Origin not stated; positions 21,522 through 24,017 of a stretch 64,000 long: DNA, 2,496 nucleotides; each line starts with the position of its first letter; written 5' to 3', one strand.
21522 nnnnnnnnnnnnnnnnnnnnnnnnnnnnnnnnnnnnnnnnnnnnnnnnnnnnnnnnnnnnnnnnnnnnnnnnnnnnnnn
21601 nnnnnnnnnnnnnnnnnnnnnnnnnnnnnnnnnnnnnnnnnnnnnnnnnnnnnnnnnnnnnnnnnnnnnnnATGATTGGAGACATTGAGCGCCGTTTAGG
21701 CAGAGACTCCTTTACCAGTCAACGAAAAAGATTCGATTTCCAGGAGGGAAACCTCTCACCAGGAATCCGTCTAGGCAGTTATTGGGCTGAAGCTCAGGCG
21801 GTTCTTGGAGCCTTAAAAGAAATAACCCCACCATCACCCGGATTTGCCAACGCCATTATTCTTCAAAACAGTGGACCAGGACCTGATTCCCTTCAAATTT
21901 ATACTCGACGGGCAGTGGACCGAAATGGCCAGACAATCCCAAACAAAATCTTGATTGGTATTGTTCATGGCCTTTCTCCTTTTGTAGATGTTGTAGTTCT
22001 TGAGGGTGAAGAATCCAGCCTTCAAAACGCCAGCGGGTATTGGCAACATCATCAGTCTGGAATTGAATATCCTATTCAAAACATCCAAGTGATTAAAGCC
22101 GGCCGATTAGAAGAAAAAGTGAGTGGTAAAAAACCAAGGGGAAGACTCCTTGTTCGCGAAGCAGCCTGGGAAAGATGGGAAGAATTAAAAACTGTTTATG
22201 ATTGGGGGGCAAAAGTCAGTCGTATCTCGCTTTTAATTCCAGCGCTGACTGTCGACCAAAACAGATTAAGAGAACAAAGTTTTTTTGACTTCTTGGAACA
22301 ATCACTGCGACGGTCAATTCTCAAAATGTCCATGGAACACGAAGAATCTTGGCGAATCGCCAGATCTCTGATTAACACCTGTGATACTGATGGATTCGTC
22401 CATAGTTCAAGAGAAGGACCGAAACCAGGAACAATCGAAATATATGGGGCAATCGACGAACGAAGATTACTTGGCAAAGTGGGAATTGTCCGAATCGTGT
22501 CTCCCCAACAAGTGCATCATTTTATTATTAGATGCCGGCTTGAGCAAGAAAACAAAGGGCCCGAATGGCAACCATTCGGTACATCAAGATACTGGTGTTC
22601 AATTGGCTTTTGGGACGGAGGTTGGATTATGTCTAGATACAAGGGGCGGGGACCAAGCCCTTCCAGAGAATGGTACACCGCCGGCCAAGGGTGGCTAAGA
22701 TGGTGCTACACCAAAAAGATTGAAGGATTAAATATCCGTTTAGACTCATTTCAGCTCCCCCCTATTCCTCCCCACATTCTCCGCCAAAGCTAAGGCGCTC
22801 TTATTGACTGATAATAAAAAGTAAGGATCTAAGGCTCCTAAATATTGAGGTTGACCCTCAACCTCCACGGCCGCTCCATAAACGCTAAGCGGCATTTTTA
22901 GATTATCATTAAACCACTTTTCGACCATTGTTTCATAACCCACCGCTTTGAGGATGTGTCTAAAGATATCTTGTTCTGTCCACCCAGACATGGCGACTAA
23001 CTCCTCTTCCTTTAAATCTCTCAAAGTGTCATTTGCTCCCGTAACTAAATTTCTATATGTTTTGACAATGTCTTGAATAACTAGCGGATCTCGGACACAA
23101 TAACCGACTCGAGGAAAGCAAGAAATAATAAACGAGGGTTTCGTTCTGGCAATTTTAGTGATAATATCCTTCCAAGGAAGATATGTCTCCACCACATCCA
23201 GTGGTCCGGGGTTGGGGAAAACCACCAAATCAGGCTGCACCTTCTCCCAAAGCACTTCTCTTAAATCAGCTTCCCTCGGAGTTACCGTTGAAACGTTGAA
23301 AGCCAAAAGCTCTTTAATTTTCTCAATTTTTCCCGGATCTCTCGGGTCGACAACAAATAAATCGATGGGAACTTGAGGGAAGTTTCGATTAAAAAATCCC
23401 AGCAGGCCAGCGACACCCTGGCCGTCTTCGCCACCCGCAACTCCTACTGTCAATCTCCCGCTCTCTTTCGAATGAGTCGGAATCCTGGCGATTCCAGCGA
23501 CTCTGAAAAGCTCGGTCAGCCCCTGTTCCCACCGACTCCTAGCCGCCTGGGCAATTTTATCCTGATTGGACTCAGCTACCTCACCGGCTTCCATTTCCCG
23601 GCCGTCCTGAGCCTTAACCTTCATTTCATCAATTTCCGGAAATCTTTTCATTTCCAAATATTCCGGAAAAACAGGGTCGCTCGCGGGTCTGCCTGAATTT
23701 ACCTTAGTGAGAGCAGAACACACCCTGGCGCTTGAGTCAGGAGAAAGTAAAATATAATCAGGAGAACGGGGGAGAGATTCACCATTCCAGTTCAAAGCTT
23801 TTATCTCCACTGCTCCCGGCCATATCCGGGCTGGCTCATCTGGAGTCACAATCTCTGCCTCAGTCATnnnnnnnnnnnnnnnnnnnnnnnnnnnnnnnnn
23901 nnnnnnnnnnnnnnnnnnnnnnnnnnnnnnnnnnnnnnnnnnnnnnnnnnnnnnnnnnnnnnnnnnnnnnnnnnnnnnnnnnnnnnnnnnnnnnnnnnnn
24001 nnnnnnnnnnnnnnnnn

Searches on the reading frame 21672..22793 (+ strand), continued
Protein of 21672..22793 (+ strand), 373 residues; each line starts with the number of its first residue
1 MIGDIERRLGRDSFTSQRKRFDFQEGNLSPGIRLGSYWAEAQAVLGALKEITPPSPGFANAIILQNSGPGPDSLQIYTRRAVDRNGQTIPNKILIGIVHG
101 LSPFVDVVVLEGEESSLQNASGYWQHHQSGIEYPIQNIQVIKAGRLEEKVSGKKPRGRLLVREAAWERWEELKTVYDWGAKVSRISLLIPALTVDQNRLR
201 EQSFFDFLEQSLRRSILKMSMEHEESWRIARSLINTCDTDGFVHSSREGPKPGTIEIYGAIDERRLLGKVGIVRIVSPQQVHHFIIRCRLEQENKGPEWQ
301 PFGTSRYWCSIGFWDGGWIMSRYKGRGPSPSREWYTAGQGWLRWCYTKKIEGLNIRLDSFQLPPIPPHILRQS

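Call 93: find_encoding_contigs(protein=P0010, flank=8000, max_places=3)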
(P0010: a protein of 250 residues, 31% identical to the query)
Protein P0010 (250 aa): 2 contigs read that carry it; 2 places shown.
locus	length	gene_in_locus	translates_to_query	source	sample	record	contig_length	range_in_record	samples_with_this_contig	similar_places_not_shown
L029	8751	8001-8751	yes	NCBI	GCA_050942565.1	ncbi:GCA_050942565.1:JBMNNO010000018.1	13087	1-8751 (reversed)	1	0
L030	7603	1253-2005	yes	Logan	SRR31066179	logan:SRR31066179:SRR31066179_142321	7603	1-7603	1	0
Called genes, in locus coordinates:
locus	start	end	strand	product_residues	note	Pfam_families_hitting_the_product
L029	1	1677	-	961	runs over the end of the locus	PF00133:tRNA-synt_1, PF09334:tRNA-synt_1g (faint), PF08264:Anticodon_1, PF19302:DUF5915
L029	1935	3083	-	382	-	PF00091:Tubulin, PF12327:FtsZ_C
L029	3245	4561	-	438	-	PF11104:PilM_2 (faint), PF14450:FtsA (weak), PF02491:SHS2_FTSA, PF06277:EutA (weak), PF14450:FtsA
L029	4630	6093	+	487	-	PF01875:Memo, PF01871:AMMECR1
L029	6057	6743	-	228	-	-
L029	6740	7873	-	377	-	PF09903:DUF2130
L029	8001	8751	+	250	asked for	?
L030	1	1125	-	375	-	?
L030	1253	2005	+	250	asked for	-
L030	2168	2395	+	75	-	-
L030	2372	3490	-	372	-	-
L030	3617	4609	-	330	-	PF01139:RtcB (faint)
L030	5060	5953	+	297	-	-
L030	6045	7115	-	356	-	-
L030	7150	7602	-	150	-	?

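Call 108: search_protein_families(library=pfam, proteins=[L030:3617-4609:-, L026:8211-9290:+, L027:3775-4662:+, L026:9291-10346:-, P0025, L030:6045-7115:-, L030:5060-5953:+, L022:2214-2903:-, P0023], max_evalue=0.1)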
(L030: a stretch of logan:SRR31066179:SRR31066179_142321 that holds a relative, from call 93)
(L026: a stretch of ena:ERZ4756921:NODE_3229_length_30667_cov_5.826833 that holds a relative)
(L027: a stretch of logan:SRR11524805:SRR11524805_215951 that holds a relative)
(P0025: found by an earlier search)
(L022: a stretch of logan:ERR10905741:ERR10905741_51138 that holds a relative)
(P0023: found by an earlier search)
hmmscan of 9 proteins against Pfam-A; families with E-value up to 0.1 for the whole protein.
L030:3617-4609:- (330 aa): 1 family
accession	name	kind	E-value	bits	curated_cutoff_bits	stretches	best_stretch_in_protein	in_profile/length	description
PF01139.22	RtcB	-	2e-08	34.3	27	1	166-269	228-353/426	tRNA-splicing ligase RtcB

L026:8211-9290:+ (359 aa): 2 families
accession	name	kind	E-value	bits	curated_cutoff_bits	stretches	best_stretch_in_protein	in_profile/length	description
PF01139.22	RtcB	-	6.3e-12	45.9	27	1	209-354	276-425/426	tRNA-splicing ligase RtcB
PF12390.13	Se-cys_synth_N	-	0.016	15.7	22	0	267-287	20-40/40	Selenocysteine synthase N terminal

L027:3775-4662:+ (296 aa): 1 family
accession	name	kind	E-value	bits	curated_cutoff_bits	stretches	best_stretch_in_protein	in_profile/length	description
PF01139.22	RtcB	-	3.1e-21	76.5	27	3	174-285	235-367/426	tRNA-splicing ligase RtcB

L026:9291-10346:- (351 aa): 0 families

P0025 (289 aa): 0 families

L030:6045-7115:- (356 aa): 2 families
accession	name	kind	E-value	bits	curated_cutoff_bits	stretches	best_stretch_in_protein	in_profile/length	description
PF12791.13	RsgI_N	-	0.0065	16.8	25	1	284-306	18-38/40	Anti-sigma factor N-terminus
PF08722.17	Tn7_TnsA-like_N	-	0.015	16.3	26.5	1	283-333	36-80/85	TnsA-like endonuclease N terminal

L030:5060-5953:+ (297 aa): 0 families

L022:2214-2903:- (229 aa): 0 families

P0023 (218 aa): 2 families
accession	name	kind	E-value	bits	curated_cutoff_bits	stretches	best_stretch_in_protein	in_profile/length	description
PF01344.31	Kelch_1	-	0.011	15.7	20.1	1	130-149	22-41/46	Kelch motif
PF08139.17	LPAM_1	-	0.069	14.1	20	1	1-16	1-16/18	Prokaryotic membrane lipoprotein lipid attachment site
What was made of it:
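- On RtcB ligase family (neighbours in relatives, not in the window): L030, L026 and L027 neighbours score 34.3, 45.9 and 76.5 bits against a cut-off of 27 (call 108).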

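Call 109: find_encoding_contigs(protein=P0015, flank=6000, max_places=3)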
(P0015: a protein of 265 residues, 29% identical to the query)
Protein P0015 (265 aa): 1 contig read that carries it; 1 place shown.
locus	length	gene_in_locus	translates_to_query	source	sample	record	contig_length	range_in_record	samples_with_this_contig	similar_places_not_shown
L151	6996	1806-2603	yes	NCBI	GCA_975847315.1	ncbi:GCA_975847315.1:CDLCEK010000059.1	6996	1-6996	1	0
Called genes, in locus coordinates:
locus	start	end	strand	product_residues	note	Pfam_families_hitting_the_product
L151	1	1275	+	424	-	?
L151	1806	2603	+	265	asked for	-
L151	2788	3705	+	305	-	PF00069:Pkinase, PF07714:PK_Tyr_Ser-Thr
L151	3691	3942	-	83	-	-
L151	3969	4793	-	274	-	PF00687:Ribosomal_L1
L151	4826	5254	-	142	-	PF03946:Ribosomal_L11_N, PF00298:Ribosomal_L11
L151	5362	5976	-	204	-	PF02357:NusG, PF00467:KOW (weak)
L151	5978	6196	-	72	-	PF00584:SecE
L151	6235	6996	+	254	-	?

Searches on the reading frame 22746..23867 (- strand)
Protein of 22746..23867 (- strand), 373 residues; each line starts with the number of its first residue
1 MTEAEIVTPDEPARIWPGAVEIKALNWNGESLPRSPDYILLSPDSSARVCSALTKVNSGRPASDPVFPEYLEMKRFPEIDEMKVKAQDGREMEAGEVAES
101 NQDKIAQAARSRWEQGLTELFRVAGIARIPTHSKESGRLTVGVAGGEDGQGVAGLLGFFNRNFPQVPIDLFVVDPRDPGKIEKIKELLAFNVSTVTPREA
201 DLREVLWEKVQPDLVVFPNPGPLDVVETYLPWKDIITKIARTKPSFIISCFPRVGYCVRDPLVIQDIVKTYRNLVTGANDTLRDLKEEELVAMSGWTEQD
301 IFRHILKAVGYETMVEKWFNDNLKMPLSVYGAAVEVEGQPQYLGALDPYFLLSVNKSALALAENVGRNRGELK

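Call 4: search_protein_families(library=pfam, proteins=[window:22746-23867:-], max_evalue=1)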
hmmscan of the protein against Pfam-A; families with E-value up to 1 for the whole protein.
window:22746-23867:- (373 aa): 0 families

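Call 9: search_protein_families(library=ncbifam, proteins=[window:22746-23867:-], max_evalue=1)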
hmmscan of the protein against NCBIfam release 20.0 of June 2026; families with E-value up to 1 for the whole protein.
window:22746-23867:- (373 aa): 0 families

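Call 10: search_protein_families(library=phrogs, proteins=[window:22746-23867:-], max_evalue=1)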
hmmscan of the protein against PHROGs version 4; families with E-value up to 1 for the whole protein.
window:22746-23867:- (373 aa): 2 families
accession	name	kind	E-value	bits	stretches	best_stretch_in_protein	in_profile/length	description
phrog_30607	-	unknown function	0.026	14.8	1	275-344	31-95/296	-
phrog_25323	-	unknown function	0.44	11.4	1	264-298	22-55/159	-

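Call 11: search_protein_families(library=padloc, proteins=[window:22746-23867:-], max_evalue=1)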
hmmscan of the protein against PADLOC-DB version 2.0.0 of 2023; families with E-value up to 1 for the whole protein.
window:22746-23867:- (373 aa): 0 families

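Call 13: find_encoding_contigs(protein=window:22746-23867:-, flank=10000, max_places=10)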
Protein window:22746-23867:- (373 aa): no gene with exactly this product is on record in the collection.

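Call 21: find_homologous_proteins(query=window:22746-23867:-, max_evalue=0.01)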
Query window:22746-23867:- (373 aa): 1 proteins with E <= 0.01 among 8000 candidates.
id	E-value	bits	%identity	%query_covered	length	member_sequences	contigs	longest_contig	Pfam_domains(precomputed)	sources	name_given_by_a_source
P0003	1.8e-245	832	100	98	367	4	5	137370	-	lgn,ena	-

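Call 33: search_solved_structures(query=window:22746-23867:-, max_evalue=10)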
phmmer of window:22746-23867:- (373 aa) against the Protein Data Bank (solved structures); distinct sequences matched with E-value up to 10: 9.
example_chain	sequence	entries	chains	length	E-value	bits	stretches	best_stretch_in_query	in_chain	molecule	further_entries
5yo4_A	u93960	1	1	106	0.36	13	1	39-105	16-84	Soluble cytochrome b562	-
4jkw_A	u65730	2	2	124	0.47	12.6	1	291-340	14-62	Butyrophilin subfamily 3 member A1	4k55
8zab_C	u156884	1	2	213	1.3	11.1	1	291-340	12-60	Butyrophilin subfamily 3 member A1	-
9ird_E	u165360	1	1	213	1.3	11.1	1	291-340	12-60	Butyrophilin subfamily 3 member A2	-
9ird_F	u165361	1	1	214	1.3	11.1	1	291-340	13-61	Butyrophilin subfamily 3 member A1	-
4f8q_A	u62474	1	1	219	1.4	11.1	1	291-340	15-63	Butyrophilin subfamily 3 member A2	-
4f9l_A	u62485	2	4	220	1.4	11.1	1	291-340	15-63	Butyrophilin subfamily 3 member A1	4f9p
4f80_A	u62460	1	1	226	1.5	11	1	291-340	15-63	Butyrophilin subfamily 3 member A1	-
6xlq_A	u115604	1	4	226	1.5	11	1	291-340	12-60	Butyrophilin subfamily 3 member A1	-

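Call 56: search_solved_structures(query=A2, max_evalue=10)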
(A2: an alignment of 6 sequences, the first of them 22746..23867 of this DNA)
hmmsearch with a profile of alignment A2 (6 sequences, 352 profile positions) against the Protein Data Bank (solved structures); distinct sequences matched with E-value up to 10: 3.
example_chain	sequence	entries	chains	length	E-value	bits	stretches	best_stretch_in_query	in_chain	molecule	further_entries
4imh_A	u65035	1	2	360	0.26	13.4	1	143-201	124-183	Hemin degrading factor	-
4mf9_A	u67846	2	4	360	0.28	13.3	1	143-201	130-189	Hemin degrading factor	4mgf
2dzl_A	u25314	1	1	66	0.41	12.7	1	78-132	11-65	Protein FAM100B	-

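Call 57: search_protein_families(library=pfam, alignment_id=A2, max_evalue=1)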
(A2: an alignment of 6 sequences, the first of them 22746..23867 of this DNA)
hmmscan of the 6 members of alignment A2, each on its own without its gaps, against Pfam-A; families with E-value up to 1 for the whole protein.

A. member 1, window:22746-23867:- (373 aa): 0 families

B. families by the number of members that match (of 6 scanned): 4 families
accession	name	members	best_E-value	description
PF18121.7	TFA2_Winged_2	1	0.027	TFA2 Winged helix domain 2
PF08732.16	HIM1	1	0.051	HIM1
PF00291.31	PALP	1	0.1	Pyridoxal-phosphate dependent enzyme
PF14823.11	Sirohm_synth_C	1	0.24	Sirohaem biosynthesis protein C-terminal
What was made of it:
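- On Class I SAM-dependent methyltransferase (ORF2): No methyltransferase family appears for any of 6 members at E<=1 in Pfam (call 57).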

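Call 70: predict_structure(alignment_id=A3)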
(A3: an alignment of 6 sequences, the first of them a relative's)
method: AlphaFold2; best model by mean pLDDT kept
length: 367 residues; sequences in the alignment: 6
mean_pLDDT: 62.5   pTM: 0.67
mean pLDDT of the five models: 62.5, 61.7, 61.0, 58.5, 55.5
residues with pLDDT >= 90: 12; 70-90: 149; 50-70: 98; < 50: 108
segments of 3 or more residues with pLDDT < 50: 1-33, 54-68, 170-173, 189-199, 272-277, 316-340, 358-367
pLDDT, mean of each block of 10 residues (from residue 1): 29 27 31 56 62 41 39 76 78 69 78 86 77 78 68 84 70 55 52 44 77 75 80 87 70 77 70 49 55 84 87 54 33 36 80 54 35
secondary structure, 60 per line:
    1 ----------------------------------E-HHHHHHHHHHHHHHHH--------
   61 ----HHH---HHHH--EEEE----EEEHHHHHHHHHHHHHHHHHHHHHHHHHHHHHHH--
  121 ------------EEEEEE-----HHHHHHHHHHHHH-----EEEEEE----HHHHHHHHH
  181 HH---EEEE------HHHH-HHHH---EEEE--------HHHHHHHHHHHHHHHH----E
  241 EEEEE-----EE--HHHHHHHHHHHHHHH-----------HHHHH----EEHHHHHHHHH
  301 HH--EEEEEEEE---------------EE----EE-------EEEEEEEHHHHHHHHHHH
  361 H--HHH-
elements in order: H37-52 H71-74 E77-80 E85-87 H88-118 E133-138 H144-156 E162-167 H172-182 E186-189 H196-199 H201-204 E208-211 H220-235 E240-245 H255-269 H281-285 H292-302 E305-312 E343-349 H350-361
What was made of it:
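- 22746..23867 (-): ORF2, 373 aa (gene callers give 367), predicted class I SAM-dependent methyltransferase fold. Motif I is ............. (aa 139-151, nt 23415-23453). The acidic residue at the end of beta2 is D174, motif III is D201, and motif IV is D213-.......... The 3' end overlaps ORF1 by 48 nt. The AF2 model from 6 homologues has pLDDT 62.5 and pTM 0.67 (call 70).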
